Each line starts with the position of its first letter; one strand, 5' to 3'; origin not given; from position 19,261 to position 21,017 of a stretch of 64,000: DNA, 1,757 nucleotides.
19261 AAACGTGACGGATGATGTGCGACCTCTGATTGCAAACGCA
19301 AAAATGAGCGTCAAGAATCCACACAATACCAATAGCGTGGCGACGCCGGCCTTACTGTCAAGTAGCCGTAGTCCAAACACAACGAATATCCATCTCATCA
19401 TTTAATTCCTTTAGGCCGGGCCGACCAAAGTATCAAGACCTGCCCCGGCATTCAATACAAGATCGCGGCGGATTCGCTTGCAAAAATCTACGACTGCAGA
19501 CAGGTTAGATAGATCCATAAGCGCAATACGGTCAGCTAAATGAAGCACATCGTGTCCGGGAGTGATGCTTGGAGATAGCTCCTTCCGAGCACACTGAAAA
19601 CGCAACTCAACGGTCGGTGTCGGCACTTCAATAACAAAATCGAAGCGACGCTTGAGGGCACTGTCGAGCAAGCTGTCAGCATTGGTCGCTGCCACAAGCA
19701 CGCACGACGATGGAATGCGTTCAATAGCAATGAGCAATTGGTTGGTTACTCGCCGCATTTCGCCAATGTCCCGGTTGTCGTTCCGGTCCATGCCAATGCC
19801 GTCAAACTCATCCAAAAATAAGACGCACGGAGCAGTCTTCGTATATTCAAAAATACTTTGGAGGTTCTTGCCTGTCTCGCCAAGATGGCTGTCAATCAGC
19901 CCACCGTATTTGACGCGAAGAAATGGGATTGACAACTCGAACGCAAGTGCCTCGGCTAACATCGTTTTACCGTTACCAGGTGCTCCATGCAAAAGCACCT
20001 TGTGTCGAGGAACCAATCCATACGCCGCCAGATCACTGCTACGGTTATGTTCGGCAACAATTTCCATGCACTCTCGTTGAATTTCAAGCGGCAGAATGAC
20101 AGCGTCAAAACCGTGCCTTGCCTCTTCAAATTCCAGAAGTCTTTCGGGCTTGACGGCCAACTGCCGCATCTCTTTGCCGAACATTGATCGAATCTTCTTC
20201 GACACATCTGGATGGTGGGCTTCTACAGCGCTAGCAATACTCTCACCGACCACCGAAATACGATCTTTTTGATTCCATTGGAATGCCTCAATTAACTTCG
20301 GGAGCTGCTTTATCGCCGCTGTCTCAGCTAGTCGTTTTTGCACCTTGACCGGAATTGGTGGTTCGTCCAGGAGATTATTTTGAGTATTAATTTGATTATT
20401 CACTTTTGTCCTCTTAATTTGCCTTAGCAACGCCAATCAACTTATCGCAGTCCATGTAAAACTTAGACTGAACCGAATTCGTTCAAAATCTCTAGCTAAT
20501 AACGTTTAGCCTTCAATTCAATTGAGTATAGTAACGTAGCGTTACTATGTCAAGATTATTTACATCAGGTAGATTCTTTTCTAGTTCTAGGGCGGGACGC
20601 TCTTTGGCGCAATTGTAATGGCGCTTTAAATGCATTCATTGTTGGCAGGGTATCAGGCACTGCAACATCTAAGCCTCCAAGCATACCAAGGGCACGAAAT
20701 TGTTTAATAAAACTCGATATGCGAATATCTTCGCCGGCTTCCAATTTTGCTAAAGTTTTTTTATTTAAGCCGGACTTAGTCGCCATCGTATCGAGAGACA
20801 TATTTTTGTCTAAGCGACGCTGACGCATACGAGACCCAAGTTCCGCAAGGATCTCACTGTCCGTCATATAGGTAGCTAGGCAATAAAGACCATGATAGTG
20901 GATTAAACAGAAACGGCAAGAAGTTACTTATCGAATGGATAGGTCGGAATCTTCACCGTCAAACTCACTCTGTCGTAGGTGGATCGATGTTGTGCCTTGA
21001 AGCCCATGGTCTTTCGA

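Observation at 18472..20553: Second duplicated promoter module whose 17-bp spacer is a palindrome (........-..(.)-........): operator embedded in the promoter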

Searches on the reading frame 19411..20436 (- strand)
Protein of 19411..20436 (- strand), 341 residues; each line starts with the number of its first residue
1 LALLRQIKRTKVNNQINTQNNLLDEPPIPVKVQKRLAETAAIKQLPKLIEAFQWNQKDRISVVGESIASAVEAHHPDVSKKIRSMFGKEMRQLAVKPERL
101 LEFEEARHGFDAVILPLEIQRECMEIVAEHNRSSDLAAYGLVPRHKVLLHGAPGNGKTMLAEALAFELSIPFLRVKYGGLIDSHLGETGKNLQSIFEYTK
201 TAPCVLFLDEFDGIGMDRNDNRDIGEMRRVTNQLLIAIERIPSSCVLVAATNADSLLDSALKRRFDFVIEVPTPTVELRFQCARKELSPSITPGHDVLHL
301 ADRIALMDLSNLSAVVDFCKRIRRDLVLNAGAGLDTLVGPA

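Call 9: search_protein_families(library=pfam, proteins=[window:19411-20436:-], max_evalue=0.01)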
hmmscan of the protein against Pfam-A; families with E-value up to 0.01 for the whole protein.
window:19411-20436:- (341 aa): 8 families
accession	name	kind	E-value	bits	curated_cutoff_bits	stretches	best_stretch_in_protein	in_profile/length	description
PF00004.35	AAA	-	1.4e-30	106.9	21.2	1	147-272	1-130/131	ATPase family associated with various cellular activities (AAA)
PF01078.27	Mg_chelatase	-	3.9e-05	23.6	20.3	1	134-165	15-43/207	Magnesium chelatase, subunit ChlI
PF05496.18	RuvB_N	-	0.00012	22.3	27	1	145-211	34-93/159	Holliday junction DNA helicase RuvB P-loop domain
PF20720.3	nSTAND3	-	0.00015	21.9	27.2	1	135-170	8-43/155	Novel STAND NTPase 3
PF05729.18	NACHT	-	0.00035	20.9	26.7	0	146-168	2-24/167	NACHT domain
PF13191.12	AAA_16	-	0.0025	18.8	32.6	0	146-169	26-49/167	AAA ATPase domain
PF07728.20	AAA_5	-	0.0029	18.1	22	0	147-168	2-23/139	AAA domain (dynein-related subfamily)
PF13401.12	AAA_22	-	0.0056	17.4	27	0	147-168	8-29/130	AAA domain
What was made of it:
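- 19411..20403 (-): IetA-like AAA+ ATPase gene (330 aa from the GTG start). It is the first gene downstream of B2 and is variable cargo, not a conserved partner of the module. Pfam AAA 1.4e-30 (call 9).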

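Call 15: find_homologous_proteins(query=window:19411-20403:-)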
Query window:19411-20403:- (330 aa): 614 proteins with E <= 0.001 among 8000 candidates; the best 120 are listed.
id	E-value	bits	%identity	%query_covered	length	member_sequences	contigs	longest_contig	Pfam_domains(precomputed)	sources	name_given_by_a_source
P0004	1.2e-214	729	100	100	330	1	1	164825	PF00004.36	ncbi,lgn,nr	ncbi:MAG: ATP-binding protein [bacterium]|nr:ATP-binding protein [bacterium]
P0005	4.2e-179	612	83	99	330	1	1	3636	PF00004.36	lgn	-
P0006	6.5e-178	609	82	99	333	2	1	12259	PF00004.36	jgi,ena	-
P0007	1.6e-176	604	81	100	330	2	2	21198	PF00004.36,PF05496.19,PF20720.4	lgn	-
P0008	5.4e-173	592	79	100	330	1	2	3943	PF05729.19,PF00004.36,PF20720.4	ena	-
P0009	2.9e-168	577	82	94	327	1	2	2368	PF00004.36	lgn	-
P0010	2.5e-156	538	76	94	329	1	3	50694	PF00004.36,PF01078.28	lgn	-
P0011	2.9e-151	521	69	99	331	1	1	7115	PF00004.36,PF01078.28,PF20720.4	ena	-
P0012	1.4e-138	479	63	99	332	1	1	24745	PF00004.36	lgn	-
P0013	1.2e-135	470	65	94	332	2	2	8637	PF00004.36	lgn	-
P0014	2.6e-135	469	63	99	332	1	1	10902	PF00004.36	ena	-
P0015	2.2e-134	466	63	99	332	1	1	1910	PF00004.36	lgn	-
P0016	3.2e-134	465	63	99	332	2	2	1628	PF00004.36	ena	-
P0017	4.6e-132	458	66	94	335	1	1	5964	PF00004.36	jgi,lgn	jgi:hypothetical protein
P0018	4.4e-131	455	66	91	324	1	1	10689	PF00004.36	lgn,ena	-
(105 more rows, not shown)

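Call 17: find_encoding_contigs(protein=P0007, flank=6000, max_places=3)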
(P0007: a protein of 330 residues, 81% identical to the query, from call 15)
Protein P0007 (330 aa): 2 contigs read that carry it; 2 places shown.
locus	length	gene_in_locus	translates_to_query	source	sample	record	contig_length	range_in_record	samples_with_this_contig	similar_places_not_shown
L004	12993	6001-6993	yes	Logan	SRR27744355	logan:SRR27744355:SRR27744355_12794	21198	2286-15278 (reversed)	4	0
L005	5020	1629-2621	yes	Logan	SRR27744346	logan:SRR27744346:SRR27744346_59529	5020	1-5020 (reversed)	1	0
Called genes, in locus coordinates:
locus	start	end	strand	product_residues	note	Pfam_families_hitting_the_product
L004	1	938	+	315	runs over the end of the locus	PF07505:DUF5131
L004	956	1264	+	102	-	-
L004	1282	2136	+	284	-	-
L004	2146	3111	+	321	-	-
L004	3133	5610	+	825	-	PF13589:HATPase_c_3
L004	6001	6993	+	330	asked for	PF20720:nSTAND3 (weak), PF05496:RuvB_N (faint), PF00004:AAA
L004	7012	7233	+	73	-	-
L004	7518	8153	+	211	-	-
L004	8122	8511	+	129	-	-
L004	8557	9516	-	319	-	PF00589:Phage_integrase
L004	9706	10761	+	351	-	PF11740:KfrA_N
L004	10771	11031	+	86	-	-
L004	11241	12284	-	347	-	-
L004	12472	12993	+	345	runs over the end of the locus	PF00589:Phage_integrase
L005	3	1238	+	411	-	?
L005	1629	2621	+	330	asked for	PF20720:nSTAND3 (weak), PF05496:RuvB_N (faint), PF00004:AAA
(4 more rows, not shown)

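Call 18: find_encoding_contigs(protein=P0006, flank=6000, max_places=3)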
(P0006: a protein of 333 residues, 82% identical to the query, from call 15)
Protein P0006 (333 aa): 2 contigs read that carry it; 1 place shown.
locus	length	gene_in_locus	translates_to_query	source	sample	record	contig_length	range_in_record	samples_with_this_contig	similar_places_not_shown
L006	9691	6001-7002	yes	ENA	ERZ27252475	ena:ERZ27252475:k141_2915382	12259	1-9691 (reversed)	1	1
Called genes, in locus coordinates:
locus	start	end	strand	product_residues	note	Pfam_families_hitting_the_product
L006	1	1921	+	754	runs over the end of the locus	PF02534:T4SS-DNA_transf, PF10412:TrwB_AAD_bind, PF12696:TraG-D_C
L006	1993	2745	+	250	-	PF01464:SLT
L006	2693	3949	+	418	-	PF00563:EAL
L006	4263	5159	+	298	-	PF04381:RdgC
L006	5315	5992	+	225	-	-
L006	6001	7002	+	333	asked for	PF00004:AAA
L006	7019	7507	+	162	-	-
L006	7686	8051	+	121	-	-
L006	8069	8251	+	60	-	-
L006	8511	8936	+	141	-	-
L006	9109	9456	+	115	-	-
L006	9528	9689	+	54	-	?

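Call 19: find_encoding_contigs(protein=P0010, flank=6000, max_places=3)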
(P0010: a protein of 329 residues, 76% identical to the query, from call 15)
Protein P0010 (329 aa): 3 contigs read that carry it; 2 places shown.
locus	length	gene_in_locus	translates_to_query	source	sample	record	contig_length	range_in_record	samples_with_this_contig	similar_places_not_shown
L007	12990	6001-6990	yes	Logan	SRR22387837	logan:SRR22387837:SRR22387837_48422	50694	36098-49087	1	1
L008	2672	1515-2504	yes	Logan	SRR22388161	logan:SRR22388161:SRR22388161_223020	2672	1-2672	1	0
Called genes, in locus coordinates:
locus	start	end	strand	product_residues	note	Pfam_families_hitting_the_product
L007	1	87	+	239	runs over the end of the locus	-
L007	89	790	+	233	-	PF04519:Bactofilin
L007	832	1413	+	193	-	-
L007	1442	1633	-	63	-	-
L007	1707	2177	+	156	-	-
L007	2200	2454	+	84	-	-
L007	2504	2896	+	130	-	-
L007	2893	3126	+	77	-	-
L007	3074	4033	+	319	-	PF27459:YoqU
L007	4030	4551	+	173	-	-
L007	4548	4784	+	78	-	-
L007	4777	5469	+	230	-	PF10979:DUF2786, PF23771:DUF7168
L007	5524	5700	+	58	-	-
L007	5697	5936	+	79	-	-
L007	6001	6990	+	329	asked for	PF01078:Mg_chelatase (faint), PF00004:AAA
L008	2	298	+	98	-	?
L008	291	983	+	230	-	PF10979:DUF2786, PF23771:DUF7168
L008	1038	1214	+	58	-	-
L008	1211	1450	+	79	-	-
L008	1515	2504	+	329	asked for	PF01078:Mg_chelatase (faint), PF00004:AAA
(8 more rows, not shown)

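Call 22: search_protein_families(library=ncbifam, proteins=[window:19411-20403:-], max_evalue=0.001)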
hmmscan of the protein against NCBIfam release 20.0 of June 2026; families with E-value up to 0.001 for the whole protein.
window:19411-20403:- (330 aa): 14 families
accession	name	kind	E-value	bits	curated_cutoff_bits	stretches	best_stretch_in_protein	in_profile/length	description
NF042959.1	IteA_antiphage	equivalog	1.1e-55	189.4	510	1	93-310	85-302/367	anti-phage ATPase IteA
NF003069.1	PRK03992.1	subfamily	1.8e-27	96.5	500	1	56-270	94-309/379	proteasome-activating nucleotidase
TIGR01243.1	CDC48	subfamily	7.3e-27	94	802.65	1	127-271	481-630/733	CDC48 family AAA ATPase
TIGR01242.2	TIGR01242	subfamily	6.5e-26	91.2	500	1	126-271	141-293/362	proteasome-activating nucleotidase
TIGR01241.2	FtsH_fam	equivalog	1.5e-23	83.4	600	1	80-270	142-339/598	ATP-dependent zinc metalloprotease FtsH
NF047747.1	PrtsmActNtasePan2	equivalog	3.2e-22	79.3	700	1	110-270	161-329/397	proteasome-activating nucleotidase Pan2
NF047748.1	PrtsmActNtasePan1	equivalog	4.3e-22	78.7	750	1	109-271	160-327/405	proteasome-activating nucleotidase Pan1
NF041006.2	cell_div_CdvC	equivalog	1.6e-19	70.1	650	1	68-270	72-280/370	cell division protein CdvC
NF008004.0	PRK10733.1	equivalog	1e-18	66.7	1008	1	88-271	140-330/644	ATP-dependent zinc metalloprotease FtsH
TIGR03689.1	pup_AAA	equivalog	1.4e-12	47.1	504.75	1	126-280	209-382/512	proteasome ATPase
TIGR03922.1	T7SS_EccA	equivalog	1.2e-06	27.4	466.65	1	134-261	313-449/557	type VII secretion AAA-ATPase EccA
NF000868.0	PRK00080.1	equivalog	0.00021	20.3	282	0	134-200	52-111/330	Holliday junction branch migration DNA helicase RuvB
NF003226.0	PRK04195.1-1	equivalog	0.0003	19.9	588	1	134-210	41-117/405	replication factor C large subunit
NF003229.0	PRK04195.1-5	equivalog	0.0003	19.6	280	1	133-218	44-129/413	replication factor C large subunit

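Call 71: search_protein_families(library=padloc, proteins=[window:19411-20403:-], max_evalue=0.001)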
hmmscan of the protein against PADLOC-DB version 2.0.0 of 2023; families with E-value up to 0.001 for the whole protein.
window:19411-20403:- (330 aa): 6 families
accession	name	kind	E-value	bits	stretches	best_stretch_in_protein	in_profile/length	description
PDLC04232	IetA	-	4.1e-72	241.4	1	50-320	39-301/330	-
PDLC02196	IetA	-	3.8e-61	205.6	1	90-319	79-305/374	-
PDLC02195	IetA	-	5.1e-55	185.4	1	92-319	96-320/395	-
PDLC04231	IetA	-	4e-51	172.3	1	94-265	78-249/262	-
PDLC00915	TRIP13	-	3.5e-14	50.9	1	82-306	11-254/302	TRIP13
PDLC00914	TRIP13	-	1.3e-09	35.9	1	119-319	55-274/302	TRIP13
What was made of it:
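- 19411..20403 (-): PADLOC IetA 4e-72 (call 71).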

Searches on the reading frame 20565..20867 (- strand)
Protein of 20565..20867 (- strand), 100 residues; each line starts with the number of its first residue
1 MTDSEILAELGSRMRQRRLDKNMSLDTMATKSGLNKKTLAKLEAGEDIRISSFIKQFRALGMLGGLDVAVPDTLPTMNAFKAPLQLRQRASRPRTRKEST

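Call 9: search_protein_families(library=pfam, proteins=[window:20565-20867:-], max_evalue=0.01)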
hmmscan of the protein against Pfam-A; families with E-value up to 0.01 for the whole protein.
window:20565-20867:- (100 aa): 4 families
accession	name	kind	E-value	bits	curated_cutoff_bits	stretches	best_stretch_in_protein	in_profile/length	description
PF01381.28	HTH_3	-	1.4e-05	25.4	23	1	14-61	1-49/55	Helix-turn-helix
PF13560.12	HTH_31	-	0.00022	21.9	27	1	9-48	1-40/64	Helix-turn-helix domain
PF13413.12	HTH_25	-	0.00056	20.1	24.6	1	14-46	2-34/62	Helix-turn-helix domain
PF13443.12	HTH_26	-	0.0079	16.9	22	0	14-50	2-40/63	Cro/C1-type HTH DNA-binding domain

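Call 11: find_homologous_proteins(query=window:20565-20867:-)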
Query window:20565-20867:- (100 aa): 3 proteins with E <= 0.001 among 5 candidates.
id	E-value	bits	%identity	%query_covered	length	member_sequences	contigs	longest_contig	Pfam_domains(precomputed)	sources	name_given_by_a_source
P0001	1.9e-55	202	100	100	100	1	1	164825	PF01381.29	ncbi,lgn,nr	ncbi:MAG: helix-turn-helix domain-containing protein [bacterium]|nr:helix-turn-helix domain-containi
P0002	1.8e-38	148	77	94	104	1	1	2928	PF13560.13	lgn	-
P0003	2.7e-22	96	49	97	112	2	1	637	PF12844.14,PF01381.29,PF13560.13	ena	-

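Call 12: find_encoding_contigs(protein=window:20565-20867:-, flank=10000, max_places=6)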
Protein window:20565-20867:- (100 aa): 2 contigs read that carry it; 1 place shown.
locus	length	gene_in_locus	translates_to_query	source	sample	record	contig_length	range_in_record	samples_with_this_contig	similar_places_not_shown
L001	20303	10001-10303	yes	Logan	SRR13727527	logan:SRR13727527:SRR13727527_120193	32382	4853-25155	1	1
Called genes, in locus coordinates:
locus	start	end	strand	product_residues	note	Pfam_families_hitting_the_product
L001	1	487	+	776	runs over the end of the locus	PF18796:LPD1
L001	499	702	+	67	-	-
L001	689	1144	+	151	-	-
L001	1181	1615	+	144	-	-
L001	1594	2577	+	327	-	-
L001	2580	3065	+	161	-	-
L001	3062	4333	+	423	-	PF28212:TraW-like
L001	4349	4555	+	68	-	-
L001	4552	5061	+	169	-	-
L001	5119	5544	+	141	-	-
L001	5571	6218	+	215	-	-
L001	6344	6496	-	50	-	-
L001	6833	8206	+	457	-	-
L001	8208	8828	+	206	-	-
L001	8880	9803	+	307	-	PF04381:RdgC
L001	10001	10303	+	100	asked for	PF01381:HTH_3 (weak)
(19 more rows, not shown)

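Call 13: find_encoding_contigs(protein=P0002, flank=10000)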
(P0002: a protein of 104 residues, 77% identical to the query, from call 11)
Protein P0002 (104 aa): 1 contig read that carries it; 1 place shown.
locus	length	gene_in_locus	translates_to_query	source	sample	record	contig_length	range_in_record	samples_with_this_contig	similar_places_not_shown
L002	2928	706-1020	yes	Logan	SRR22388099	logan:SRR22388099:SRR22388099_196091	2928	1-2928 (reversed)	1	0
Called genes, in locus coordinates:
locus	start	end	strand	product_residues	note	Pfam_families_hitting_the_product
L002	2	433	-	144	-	?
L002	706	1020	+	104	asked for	PF13560:HTH_31 (faint)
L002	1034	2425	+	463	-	PF13657:Couple_hipA, PF07804:HipA_C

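Call 14: find_encoding_contigs(protein=P0003, flank=10000)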
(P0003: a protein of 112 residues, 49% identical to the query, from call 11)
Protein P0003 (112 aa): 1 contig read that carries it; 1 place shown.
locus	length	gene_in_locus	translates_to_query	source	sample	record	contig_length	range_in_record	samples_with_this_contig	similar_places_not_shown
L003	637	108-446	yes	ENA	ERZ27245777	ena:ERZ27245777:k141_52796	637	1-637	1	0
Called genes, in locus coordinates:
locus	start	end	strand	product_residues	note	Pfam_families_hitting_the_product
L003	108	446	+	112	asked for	PF12844:HTH_19 (faint), PF13560:HTH_31, PF01381:HTH_3 (weak)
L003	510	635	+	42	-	?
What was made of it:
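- Tried and rejected: One is HipB-like, next to hipA (calls 11, 13, 14).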

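Call 60: search_protein_families(library=phrogs, proteins=[window:20565-20867:-], max_evalue=0.01)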
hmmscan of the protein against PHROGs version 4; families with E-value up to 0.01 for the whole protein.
window:20565-20867:- (100 aa): 6 families
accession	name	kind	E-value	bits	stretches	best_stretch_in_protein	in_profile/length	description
phrog_37057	-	transcription regulation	0.00011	23.3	1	4-80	8-85/144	transcriptional regulator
phrog_8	-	transcription regulation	0.00017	22.1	1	2-48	69-116/346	transcriptional regulator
phrog_32768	-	unknown function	0.00039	20.2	1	4-48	4-48/446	-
phrog_3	-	transcription regulation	0.00045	21.1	1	9-61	88-138/430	transcriptional repressor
phrog_5823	-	transcription regulation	0.001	19.3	1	8-47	5-44/404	transcriptional regulator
phrog_11187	-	transcription regulation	0.0024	18.6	1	8-50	6-49/63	transcriptional regulator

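Call 61: search_protein_families(library=ncbifam, proteins=[window:20565-20867:-], max_evalue=0.01)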
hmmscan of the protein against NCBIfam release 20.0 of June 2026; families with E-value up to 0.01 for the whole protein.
window:20565-20867:- (100 aa): 3 families
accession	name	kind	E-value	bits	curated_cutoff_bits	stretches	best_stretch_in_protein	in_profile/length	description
NF006015.0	PRK08154.1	subfamily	3.3e-07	29.8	204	1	3-46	24-67/314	anaerobic benzoate catabolism transcriptional regulator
TIGR00270.2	TIGR00270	equivalog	0.0037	17.1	110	1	4-46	70-112/159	multiprotein bridging factor aMBF1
NF003162.0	PRK04140.1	equivalog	0.006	15.7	263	1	11-46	128-163/317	transcriptional regulator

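Call 71: search_protein_families(library=padloc, proteins=[window:20565-20867:-], max_evalue=0.001)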
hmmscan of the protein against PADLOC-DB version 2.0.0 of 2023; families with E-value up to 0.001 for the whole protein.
window:20565-20867:- (100 aa): 1 family
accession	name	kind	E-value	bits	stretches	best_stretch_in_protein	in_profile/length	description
PDLC02926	HTH_VI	-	0.00028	19.1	1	10-48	2-40/92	-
